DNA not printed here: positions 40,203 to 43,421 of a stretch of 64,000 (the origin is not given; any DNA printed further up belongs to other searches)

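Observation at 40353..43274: Natural fusion of two complete sulfatase domains in one 973-aa protein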

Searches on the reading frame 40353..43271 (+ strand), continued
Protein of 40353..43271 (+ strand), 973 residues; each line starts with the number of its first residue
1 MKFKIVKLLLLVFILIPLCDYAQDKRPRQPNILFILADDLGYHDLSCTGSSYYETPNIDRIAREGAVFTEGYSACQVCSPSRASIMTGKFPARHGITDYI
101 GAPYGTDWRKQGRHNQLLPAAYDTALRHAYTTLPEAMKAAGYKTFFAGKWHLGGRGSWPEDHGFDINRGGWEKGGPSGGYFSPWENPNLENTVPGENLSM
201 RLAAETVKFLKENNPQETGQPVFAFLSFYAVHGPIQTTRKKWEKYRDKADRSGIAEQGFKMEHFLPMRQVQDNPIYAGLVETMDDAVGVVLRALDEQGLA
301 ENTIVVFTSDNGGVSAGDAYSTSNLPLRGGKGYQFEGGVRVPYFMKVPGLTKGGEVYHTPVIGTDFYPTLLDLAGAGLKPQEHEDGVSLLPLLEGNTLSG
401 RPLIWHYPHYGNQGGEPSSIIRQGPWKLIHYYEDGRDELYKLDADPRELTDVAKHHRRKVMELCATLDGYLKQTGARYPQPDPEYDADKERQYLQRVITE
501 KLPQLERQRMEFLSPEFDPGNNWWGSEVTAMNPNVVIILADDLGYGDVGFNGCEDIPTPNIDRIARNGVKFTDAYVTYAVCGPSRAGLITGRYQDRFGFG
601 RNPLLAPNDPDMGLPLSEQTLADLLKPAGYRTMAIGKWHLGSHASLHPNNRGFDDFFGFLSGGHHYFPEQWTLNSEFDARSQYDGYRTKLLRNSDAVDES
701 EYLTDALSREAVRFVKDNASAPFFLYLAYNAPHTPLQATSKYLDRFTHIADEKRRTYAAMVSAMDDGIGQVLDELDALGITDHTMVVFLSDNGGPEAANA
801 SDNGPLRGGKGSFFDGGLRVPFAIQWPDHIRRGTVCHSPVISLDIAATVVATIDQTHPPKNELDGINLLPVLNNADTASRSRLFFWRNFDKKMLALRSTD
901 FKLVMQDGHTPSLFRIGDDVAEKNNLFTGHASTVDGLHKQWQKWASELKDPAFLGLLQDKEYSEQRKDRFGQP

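Call 64: find_encoding_contigs(protein=P0004, flank=10000, max_places=2)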
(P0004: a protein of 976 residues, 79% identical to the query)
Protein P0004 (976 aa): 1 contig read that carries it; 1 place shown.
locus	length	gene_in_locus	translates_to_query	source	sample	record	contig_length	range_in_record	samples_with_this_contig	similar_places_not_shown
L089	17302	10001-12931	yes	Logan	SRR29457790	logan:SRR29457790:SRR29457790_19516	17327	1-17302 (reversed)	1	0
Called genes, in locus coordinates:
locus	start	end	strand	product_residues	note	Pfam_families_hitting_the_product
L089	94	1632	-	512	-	PF00884:Sulfatase, PF01663:Phosphodiest (faint)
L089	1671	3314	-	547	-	PF13229:Beta_helix (weak)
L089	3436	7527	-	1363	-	PF07494:Reg_prop (faint), PF08450:SGL (faint), PF07495:Y_Y_Y, PF00512:HisKA, PF02518:HATPase_c, PF00072:Response_reg, PF12833:HTH_18, PF00165:HTH_AraC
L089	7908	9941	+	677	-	PF11790:Glyco_hydro_cc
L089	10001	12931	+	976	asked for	PF00884:Sulfatase, PF01663:Phosphodiest, PF16347:SGSH_C, PF00884:Sulfatase, PF16347:SGSH_C (weak)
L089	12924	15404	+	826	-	PF00703:Glyco_hydro_2, PF02836:Glyco_hydro_2_C, PF16355:DUF4982, PF18565:Glyco_hydro2_C5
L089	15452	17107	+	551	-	PF12831:FAD_oxidored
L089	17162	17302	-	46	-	?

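Call 84: predict_structure(alignment_id=A4)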
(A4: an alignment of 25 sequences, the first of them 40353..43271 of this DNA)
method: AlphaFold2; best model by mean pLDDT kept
length: 973 residues; sequences in the alignment: 25
mean_pLDDT: 63.3   pTM: 0.47
mean pLDDT of the five models: 63.3, 62.0, 61.7, 61.0, 51.4
residues with pLDDT >= 90: 94; 70-90: 332; 50-70: 238; < 50: 309
segments of 3 or more residues with pLDDT < 50: 20-26, 73-80, 92-128, 152-156, 167-187, 232-239, 253-273, 312-339, 411-415, 482-487, 504-506, 508-530, 574-584, 598-613, 662-699, 732-737, 793-818, 950-963, 965-973
pLDDT, mean of each block of 10 residues (from residue 1): 60 59 56 82 69 81 85 44 68 38 36 32 41 86 80 51 58 29 44 62 85 88 81 43 54 42 29 56 87 92 85 34 26 41 83 81 83 85 80 80 66 56 83 81 72 93 90 67 48 51 45 37 31 84 58 68 85 47 55 52 37 57 88 77 64 74 34 32 31 34 73 90 86 52 82 71 87 94 87 40 35 45 79 72 79 70 72 57 61 68 79 68 72 85 64 41 43 30
secondary structure, 60 per line:
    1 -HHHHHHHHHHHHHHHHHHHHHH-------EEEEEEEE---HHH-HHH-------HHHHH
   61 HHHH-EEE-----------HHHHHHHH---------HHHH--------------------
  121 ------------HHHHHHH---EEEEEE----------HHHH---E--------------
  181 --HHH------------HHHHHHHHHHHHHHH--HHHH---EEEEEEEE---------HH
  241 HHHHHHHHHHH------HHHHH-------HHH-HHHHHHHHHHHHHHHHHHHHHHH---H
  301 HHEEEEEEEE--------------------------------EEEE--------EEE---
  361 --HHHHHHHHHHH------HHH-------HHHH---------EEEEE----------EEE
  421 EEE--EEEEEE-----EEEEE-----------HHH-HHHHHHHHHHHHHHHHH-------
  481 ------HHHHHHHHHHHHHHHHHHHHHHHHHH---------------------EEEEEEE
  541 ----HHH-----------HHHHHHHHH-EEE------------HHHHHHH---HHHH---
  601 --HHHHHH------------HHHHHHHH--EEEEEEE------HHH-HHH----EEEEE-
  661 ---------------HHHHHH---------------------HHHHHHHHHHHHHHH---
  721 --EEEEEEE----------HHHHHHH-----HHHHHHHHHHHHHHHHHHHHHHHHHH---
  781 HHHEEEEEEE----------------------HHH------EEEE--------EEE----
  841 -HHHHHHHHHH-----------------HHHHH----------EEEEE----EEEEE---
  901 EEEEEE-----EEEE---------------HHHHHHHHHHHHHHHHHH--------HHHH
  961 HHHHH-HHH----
elements in order (helices of 4 or more, strands of 3 or more residues): H2-23 E31-38 H56-64 E66-68 H80-87 H97-100 H133-139 E143-148 H159-162 H198-212 H215-218 E222-229 H239-251 H258-262 H274-296 E303-310 E343-346 E355-357 H363-373 H390-393 E403-407 E418-423 E426-431 E437-441 H457-473 H487-512 E534-540 H559-567 E569-571 H584-590 H594-597 H603-608 H621-628 E631-637 E655-659 H676-681 H703-717 E723-729 H740-746 H752-777 E784-790 E822-825 E834-836 H842-851 H869-873 E884-888 E893-897 E901-906 E912-915 H931-948 H957-965
